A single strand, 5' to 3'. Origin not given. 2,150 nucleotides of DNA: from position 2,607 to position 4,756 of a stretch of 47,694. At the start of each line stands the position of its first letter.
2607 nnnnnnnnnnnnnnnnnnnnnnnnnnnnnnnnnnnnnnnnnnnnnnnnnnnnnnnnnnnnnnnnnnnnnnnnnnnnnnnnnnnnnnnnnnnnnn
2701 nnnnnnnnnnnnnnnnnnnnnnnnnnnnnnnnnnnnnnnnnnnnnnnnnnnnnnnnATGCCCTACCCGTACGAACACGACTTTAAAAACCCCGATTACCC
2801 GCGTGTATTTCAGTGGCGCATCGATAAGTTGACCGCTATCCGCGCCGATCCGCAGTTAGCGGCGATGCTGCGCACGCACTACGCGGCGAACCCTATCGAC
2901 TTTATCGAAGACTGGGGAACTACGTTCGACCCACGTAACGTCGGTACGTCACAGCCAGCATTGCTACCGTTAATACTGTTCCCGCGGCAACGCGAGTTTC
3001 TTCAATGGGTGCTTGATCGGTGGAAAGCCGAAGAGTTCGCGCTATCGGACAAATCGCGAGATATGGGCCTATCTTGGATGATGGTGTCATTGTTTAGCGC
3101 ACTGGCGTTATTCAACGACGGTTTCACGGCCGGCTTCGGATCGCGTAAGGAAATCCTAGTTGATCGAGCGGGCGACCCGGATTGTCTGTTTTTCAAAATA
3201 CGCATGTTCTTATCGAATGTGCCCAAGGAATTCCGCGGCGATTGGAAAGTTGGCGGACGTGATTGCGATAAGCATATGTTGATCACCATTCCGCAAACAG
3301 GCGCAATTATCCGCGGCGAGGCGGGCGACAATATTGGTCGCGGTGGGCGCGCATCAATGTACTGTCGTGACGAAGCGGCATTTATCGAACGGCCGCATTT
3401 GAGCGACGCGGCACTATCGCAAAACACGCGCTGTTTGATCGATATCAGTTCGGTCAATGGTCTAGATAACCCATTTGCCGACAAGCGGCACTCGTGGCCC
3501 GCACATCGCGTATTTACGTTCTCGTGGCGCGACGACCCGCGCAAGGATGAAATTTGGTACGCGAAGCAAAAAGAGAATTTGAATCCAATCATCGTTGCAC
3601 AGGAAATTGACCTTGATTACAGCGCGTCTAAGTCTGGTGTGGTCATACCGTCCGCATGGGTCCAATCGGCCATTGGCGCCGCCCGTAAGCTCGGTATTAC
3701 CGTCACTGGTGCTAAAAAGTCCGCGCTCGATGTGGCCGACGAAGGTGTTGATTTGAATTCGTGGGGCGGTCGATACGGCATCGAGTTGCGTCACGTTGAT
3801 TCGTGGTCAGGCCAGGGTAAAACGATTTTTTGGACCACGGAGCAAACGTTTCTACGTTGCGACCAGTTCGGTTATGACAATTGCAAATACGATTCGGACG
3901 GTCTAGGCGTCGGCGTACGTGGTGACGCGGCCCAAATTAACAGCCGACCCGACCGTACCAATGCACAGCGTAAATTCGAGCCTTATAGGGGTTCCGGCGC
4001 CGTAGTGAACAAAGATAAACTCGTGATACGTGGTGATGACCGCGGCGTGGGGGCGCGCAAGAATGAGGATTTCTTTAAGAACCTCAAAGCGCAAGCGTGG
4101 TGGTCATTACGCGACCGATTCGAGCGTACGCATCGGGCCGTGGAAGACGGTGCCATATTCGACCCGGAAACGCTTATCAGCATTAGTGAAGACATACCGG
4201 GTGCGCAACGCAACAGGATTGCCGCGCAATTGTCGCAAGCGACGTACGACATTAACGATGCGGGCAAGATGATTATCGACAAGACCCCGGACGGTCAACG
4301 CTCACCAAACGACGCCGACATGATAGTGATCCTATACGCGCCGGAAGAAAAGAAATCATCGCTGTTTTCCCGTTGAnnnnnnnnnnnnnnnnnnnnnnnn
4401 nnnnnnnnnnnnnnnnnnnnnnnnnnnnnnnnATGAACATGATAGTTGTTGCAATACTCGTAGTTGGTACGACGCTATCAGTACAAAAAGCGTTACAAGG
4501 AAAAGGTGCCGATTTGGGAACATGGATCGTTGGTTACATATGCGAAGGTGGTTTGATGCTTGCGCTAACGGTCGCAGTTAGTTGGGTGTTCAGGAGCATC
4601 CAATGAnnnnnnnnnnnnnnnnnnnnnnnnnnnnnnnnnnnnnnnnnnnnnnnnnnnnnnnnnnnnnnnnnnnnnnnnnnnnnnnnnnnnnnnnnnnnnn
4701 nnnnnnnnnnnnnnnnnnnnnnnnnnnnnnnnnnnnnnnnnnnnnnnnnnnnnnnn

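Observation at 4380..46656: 15-bp palindromic operator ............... sits inside the spacers of five further promoters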

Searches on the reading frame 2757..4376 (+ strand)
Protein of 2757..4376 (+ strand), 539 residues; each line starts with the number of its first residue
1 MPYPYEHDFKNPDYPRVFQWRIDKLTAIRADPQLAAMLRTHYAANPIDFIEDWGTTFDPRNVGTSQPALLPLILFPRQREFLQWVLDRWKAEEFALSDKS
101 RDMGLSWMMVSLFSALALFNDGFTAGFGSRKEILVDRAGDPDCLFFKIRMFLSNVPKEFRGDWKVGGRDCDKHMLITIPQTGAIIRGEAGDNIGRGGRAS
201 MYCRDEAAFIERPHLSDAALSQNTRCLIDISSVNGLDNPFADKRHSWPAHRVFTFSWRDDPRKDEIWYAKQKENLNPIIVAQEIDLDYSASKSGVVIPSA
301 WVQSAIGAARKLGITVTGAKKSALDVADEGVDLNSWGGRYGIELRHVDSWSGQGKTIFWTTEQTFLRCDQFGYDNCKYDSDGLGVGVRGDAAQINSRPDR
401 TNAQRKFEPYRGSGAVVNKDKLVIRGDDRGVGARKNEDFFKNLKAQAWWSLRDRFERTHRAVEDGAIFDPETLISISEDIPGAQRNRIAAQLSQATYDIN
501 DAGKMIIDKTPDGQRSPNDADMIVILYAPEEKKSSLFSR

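Call 11: search_dna_similar(query=window:2757-4376:+, collection=phages, mode=protein, max_rows=25)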
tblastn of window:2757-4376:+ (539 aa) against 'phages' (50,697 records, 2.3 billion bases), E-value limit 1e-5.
Records with a match: 940; places in all: 942; records where one place covers at least 80% of the query: 132.
Best place of each record, by identity: <60% 940.
By first word of the organism name: Vibrio 341; Pseudomonas 301; Escherichia 55; Klebsiella 47; Acinetobacter 46; Salmonella 16; Bacteriophage 15; Pseudoalteromonas 12; Burkholderia 11; Edwardsiella 9; and 38 more.
By host as written in the record: - 287; Pseudomonas aeruginosa 117; Pseudomonas aeruginosa PAO1 87; Vibrio lentus 47; Klebsiella pneumoniae 30; Pseudomonas sp. 28; Escherichia coli 24; Acinetobacter baumannii 23; and 171 more.
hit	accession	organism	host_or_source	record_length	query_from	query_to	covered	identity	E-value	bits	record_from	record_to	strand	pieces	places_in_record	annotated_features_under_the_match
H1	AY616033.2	Burkholderia phage BcepB1A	-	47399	1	537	100%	54.1%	7e-170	538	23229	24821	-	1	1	BcepB1A gene33: gp33 TerL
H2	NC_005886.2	Burkholderia phage BcepB1A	-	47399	1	537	100%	54.1%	7e-170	538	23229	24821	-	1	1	BcepB1A gene33: gp33 TerL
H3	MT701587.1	Burkholderia phage Magia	Burkholderia cenocepacia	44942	1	539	100%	51.5%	3e-174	551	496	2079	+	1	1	terminase large subunit | ribosome_binding_site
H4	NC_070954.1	Burkholderia phage Magia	Burkholderia cenocepacia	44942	1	539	100%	51.5%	3e-174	551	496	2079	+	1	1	terminase large subunit | ribosome_binding_site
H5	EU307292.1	Burkholderia phage Bups phi1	Burkholderia pseudomallei NCTC 13178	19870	1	539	100%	50.4%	4e-173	548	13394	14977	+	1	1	putative TerL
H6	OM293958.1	Bordetella phage vB_BaM-IFTN9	Bordetella avium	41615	1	537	100%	50.6%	8e-171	541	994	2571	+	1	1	terminase large subunit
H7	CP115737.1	Citrobacter phage Omnitron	Citrobacter braakii GW-Imi-1b1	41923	1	529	98%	50.9%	3e-169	536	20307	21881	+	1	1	record has no annotation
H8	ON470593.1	Escherichia phage vB_EcoM-683R1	Escherichia coli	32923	1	529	98%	50.7%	3e-170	539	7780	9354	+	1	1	terminase large subunit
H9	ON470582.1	Escherichia phage vB_EcoM-689R2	Escherichia coli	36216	1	529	98%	50.7%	3e-170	539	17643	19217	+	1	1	terminase large subunit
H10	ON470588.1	Escherichia phage vB_EcoM-611R5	Escherichia coli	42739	1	529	98%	50.7%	4e-170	539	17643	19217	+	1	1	terminase large subunit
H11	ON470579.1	Escherichia phage vB_EcoM-606R2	Escherichia coli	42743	1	529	98%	50.7%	4e-170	539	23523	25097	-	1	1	terminase large subunit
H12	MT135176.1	Hafnia phage yong1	Hafnia paralvei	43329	1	529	98%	50.3%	2e-164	523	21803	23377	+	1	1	terminase large subunit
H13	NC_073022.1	Hafnia phage yong1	Hafnia paralvei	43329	1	529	98%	50.3%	2e-164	523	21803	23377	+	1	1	terminase large subunit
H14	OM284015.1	Elizabethkingia phage EKP1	Elizabethkingia anophelis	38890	1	529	98%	49.9%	1e-163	520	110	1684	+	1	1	terminase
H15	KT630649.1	Salmonella phage SEN34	Salmonella enterica subsp. diarizonae ...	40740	1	529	98%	49.7%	2e-167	531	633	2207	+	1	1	terminase large subunit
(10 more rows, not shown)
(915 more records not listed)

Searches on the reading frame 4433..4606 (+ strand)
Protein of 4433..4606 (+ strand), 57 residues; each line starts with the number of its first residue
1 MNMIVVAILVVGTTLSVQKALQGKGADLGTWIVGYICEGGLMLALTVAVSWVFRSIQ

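Call 58: search_protein_families(library=pfam, proteins=[window:4433-4606:+], max_evalue=0.05)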
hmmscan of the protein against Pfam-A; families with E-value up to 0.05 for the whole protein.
window:4433-4606:+ (57 aa): 0 families
